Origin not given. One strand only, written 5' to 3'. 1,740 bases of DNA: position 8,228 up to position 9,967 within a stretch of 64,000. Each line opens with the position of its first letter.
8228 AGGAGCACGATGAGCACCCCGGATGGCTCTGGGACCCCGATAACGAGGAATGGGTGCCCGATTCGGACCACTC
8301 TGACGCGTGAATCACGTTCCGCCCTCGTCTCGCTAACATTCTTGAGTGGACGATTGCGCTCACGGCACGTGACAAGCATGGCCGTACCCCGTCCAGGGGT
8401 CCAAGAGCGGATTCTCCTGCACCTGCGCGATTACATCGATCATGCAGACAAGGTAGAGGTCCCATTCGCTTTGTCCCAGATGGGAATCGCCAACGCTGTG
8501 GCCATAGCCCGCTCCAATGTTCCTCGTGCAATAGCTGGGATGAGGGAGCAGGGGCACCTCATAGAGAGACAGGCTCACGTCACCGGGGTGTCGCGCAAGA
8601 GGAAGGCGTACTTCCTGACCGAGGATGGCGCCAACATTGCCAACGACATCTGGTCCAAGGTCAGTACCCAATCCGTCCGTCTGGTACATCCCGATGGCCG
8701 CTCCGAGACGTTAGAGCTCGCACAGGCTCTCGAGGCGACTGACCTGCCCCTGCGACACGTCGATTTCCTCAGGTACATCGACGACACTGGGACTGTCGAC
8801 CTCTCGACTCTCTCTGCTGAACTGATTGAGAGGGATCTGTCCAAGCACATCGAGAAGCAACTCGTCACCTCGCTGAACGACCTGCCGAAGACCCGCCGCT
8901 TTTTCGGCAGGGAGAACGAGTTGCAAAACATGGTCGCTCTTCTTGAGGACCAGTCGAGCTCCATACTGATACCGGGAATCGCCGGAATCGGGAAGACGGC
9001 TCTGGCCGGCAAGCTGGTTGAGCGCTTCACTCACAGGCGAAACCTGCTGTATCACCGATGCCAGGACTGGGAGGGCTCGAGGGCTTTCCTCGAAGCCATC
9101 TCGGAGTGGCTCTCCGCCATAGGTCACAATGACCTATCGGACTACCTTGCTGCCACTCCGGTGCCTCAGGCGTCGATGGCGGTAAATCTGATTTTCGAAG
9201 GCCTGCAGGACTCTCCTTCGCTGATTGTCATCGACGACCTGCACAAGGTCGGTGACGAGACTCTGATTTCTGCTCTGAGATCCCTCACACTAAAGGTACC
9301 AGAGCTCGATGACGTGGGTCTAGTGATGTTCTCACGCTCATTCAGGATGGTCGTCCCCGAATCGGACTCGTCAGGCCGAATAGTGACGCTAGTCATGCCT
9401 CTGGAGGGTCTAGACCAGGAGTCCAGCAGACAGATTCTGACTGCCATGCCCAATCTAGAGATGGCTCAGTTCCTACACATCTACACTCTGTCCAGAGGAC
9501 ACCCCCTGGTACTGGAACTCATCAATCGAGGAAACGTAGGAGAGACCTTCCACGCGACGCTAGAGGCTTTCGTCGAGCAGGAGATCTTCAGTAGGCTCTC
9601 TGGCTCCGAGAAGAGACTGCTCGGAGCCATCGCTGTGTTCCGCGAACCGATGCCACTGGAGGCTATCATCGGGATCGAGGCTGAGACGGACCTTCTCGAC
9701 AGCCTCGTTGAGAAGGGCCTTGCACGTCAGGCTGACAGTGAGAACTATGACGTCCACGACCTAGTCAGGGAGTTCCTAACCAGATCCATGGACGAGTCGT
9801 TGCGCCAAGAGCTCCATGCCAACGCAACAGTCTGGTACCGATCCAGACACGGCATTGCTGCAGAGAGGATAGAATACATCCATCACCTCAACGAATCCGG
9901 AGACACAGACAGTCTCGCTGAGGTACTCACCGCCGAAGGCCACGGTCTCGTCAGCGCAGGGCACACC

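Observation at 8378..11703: wHTH / Arch_ATPase (STAND-like) / TPR protein converging on an MBL-fold hydrolase, embedded between giant surface-protein genes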

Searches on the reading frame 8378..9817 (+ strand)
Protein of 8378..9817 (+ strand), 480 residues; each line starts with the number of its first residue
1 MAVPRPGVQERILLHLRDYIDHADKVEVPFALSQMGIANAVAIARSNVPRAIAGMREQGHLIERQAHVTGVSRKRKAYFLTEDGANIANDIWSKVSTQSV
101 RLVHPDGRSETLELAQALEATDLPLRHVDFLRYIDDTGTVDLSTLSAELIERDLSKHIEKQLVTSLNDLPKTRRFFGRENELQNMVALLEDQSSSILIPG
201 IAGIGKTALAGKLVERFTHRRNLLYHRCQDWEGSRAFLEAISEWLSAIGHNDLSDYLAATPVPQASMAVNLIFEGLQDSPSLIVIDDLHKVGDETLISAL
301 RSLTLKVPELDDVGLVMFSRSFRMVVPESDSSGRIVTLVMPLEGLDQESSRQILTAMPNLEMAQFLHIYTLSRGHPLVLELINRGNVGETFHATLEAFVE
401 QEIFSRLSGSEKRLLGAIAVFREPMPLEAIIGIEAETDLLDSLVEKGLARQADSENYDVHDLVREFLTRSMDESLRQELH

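Call 28: search_protein_representatives(protein=window:8378-9817:+)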
Query: 480 residues. Proteins with E-value up to 0.001 (for the whole library): 2267; up to 1e-10: 960; up to 1e-30: 393. The best 150 are listed.
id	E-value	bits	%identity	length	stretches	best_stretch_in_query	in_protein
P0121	2.5e-180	616.4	58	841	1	4-480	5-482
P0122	7.6e-104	364.4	60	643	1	198-480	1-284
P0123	3.4e-102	359.0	57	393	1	125-410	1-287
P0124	4.6e-101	355.2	61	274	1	3-263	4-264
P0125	1.5e-88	314.0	91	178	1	317-480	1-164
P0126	3.2e-86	306.3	73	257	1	1-201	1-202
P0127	6.6e-83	295.4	75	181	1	1-178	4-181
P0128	1.0e-69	251.9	34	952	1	8-480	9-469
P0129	8.4e-67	242.3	60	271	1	13-213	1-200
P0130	4.1e-66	240.0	32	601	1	8-471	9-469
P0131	1.1e-65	238.6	33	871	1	9-480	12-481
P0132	7.3e-63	229.3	32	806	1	8-476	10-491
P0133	6.4e-62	226.2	32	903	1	8-480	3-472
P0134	1.2e-60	222.0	32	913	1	8-480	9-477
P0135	1.5e-60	221.7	34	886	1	9-479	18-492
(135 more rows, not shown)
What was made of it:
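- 393 cluster representatives score E < 1e-30, and most of the 150 listed cover residues 8-480 of the query (call 28).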

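Call 32: find_related_loci(query=A2, collection=genome_contigs, flank=10000)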
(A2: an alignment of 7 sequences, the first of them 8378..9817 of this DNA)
Query A2 (480 aa) in genome_contigs; peptide patterns used: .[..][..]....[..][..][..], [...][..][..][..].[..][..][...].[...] (x = any residue, [..] = any of these).
600 stretches matched a pattern (row limit reached: there are more); 306 encode a relative of the query (tblastn E <= 1e-3); the best 80 are kept; 80 distinct loci.
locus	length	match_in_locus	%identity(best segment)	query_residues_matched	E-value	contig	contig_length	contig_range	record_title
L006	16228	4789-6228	94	1-480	0e+0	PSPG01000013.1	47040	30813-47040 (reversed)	MAG: Candidatus Thalassarchaeum betae isolate Cayman_51_deep scaffold_256, whole genome shotgun sequence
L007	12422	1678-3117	93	1-480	0e+0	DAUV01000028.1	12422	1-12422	MAG TPA_asm: Euryarchaeota archaeon UBA623 UBA623_contig_29703, whole genome shotgun sequence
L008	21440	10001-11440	92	1-480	0e+0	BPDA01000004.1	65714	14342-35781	MAG: Euryarchaeota archaeon CM1_200m.P32 DNA, sequence04, whole genome shotgun sequence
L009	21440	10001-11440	89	1-480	0e+0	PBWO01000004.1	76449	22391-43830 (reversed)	MAG: Methanobacteriota archaeon isolate RS814 2235, whole genome shotgun sequence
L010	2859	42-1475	82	3-480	0e+0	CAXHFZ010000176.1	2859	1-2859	MAG TPA_asm: uncultured Candidatus Poseidoniales archaeon isolate SRR13122091_concoct_29 genome assembly, contig: ERZ942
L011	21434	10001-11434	82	3-480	0e+0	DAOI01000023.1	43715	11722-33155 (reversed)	MAG TPA_asm: Euryarchaeota archaeon UBA463 UBA463_contig_3097, whole genome shotgun sequence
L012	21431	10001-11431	82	4-480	0e+0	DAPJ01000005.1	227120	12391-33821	MAG TPA_asm: Euryarchaeota archaeon UBA62 UBA62_contig_2377, whole genome shotgun sequence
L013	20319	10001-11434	80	3-480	0e+0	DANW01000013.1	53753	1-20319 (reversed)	MAG TPA_asm: Euryarchaeota archaeon UBA28 UBA28_contig_1989, whole genome shotgun sequence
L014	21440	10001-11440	80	1-480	0e+0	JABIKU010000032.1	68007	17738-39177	MAG: Methanobacteriota archaeon isolate SI054_bin56 k141_971299, whole genome shotgun sequence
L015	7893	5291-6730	80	1-480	0e+0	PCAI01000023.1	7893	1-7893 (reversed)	MAG: Methanobacteriota archaeon isolate NP1344 12579, whole genome shotgun sequence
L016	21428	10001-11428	79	5-480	0e+0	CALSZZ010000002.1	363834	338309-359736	MAG: Candidatus Thalassarchaeaceae archaeon isolate PACB-20200310-m80 genome assembly, contig: contig_22827, whole genom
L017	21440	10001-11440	79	1-480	0e+0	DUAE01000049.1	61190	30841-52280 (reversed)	MAG TPA_asm: Candidatus Poseidoniales archaeon isolate UWMA-0266 NODE_758_length_61190_cov_1.417885, whole genome shotgu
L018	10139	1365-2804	78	1-480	0e+0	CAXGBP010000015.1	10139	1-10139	MAG TPA_asm: uncultured Candidatus Poseidoniales archaeon isolate ERR598971_concoct_120 genome assembly, contig: ERZ8330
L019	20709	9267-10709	79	2-480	0e+0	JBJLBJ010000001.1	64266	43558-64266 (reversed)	MAG: Candidatus Thalassarchaeaceae archaeon isolate LRMED-428 MGIIb-N1LRMED-428-C10, whole genome shotgun sequence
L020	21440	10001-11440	78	1-480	0e+0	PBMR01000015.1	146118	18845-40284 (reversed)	MAG: Methanobacteriota archaeon isolate SP208 MHASMcontig_602111, whole genome shotgun sequence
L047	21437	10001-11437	61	1-480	0e+0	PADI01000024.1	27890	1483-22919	MAG: Methanobacteriota archaeon isolate NAT150 MHASMcontig_336007, whole genome shotgun sequence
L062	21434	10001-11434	59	4-480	0e+0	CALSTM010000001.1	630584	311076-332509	MAG: Candidatus Poseidoniaceae archaeon isolate W_MB9_1 genome assembly, contig: contig_5650_W_MB9, whole genome shotgun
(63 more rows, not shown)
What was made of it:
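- On Avs antiviral STAND: One orthologue was found in each of 80 species genomes (call 32).
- The 80 best genome loci come from 80 different Poseidoniales species genomes (call 32).
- Tried and rejected: It worked with a 7-sequence alignment (call 32).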

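Call 37: search_protein_families(library=pfam, proteins=[L062:12516-12992:-, L062:12989-15199:-, L062:15196-16281:-, L062:16329-17207:-, L047:12508-12975:-, L047:12975-15218:-, L047:15215-16282:-], max_evalue=0.01)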
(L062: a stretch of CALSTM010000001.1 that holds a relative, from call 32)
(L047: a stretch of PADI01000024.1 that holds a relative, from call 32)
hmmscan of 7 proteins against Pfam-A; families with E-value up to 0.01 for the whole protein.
L062:12516-12992:- (158 aa): 0 families

L062:12989-15199:- (736 aa): 1 family
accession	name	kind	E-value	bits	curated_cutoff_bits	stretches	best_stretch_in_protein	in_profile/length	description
PF23960.2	DUF7289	-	3.1e-06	27.3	27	1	11-89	2-78/238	Family of unknown function (DUF7289)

L062:15196-16281:- (361 aa): 2 families
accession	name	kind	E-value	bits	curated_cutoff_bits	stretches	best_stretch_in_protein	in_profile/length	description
PF23960.2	DUF7289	-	5.2e-05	23.3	27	1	26-80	1-55/238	Family of unknown function (DUF7289)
PF07790.16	Pilin_N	-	0.00059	21.1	25.2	1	26-52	1-27/78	Archaeal Type IV pilin, N-terminal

L062:16329-17207:- (292 aa): 3 families
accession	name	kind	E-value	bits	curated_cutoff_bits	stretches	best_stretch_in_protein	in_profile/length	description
PF12706.13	Lactamase_B_2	-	7.7e-15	55.5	27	1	46-227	3-192/200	Beta-lactamase superfamily domain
PF00753.33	Lactamase_B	-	8e-13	49.2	22.7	1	30-115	2-88/196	Metallo-beta-lactamase superfamily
PF16661.11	Lactamase_B_6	-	0.00094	19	27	1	38-91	1-58/193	Metallo-beta-lactamase superfamily domain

L047:12508-12975:- (155 aa): 0 families

L047:12975-15218:- (747 aa): 1 family
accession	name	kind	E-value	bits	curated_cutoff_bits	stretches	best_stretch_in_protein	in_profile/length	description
PF23960.2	DUF7289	-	0.00052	20.1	27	1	11-80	2-71/238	Family of unknown function (DUF7289)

L047:15215-16282:- (355 aa): 0 families
